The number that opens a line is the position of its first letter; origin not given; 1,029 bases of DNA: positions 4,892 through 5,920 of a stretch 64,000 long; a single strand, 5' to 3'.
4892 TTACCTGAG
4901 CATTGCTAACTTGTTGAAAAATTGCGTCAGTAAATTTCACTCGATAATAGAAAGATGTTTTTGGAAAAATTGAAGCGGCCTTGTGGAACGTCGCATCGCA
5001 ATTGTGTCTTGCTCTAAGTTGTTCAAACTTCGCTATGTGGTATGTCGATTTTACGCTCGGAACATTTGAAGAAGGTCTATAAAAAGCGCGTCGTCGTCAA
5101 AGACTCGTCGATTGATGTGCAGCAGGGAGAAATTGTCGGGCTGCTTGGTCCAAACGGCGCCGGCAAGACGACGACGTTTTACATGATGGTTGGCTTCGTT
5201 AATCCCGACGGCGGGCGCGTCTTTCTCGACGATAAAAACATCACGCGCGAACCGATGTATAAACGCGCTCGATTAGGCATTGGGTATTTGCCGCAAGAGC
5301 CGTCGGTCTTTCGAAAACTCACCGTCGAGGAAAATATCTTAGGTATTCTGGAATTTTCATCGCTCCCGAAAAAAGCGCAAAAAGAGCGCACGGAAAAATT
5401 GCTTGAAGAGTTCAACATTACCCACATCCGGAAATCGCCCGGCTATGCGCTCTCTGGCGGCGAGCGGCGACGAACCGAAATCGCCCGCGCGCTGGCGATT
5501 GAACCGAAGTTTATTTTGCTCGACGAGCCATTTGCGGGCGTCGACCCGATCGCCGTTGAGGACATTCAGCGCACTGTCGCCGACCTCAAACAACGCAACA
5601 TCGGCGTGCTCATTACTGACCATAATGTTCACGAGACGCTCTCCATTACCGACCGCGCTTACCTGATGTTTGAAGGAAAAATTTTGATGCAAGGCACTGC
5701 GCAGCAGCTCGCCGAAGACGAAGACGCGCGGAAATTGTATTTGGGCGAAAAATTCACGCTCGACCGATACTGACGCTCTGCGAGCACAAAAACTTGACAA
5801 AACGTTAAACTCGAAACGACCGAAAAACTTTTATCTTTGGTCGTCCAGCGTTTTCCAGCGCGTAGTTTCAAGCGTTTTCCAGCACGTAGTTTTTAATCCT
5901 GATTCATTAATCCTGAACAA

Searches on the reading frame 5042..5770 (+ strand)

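Call 3: search_protein_families(library=pfam, proteins=[window:5042-5770:+], max_evalue=0.01)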
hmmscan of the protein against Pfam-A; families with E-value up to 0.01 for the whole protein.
window:5042-5770:+ (243 aa): 3 families
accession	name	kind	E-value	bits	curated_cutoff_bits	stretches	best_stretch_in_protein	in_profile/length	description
PF00005.33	ABC_tran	-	5.6e-37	127.8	25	1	20-165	2-137/137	ABC transporter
PF13304.12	AAA_21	-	0.00013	22.6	27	0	154-196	257-300/304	AAA domain, putative AbiEii toxin, Type IV TA system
PF02463.25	SMC_N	-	0.002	18.1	40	0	110-195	116-198/220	RecF/RecN/SMC N terminal domain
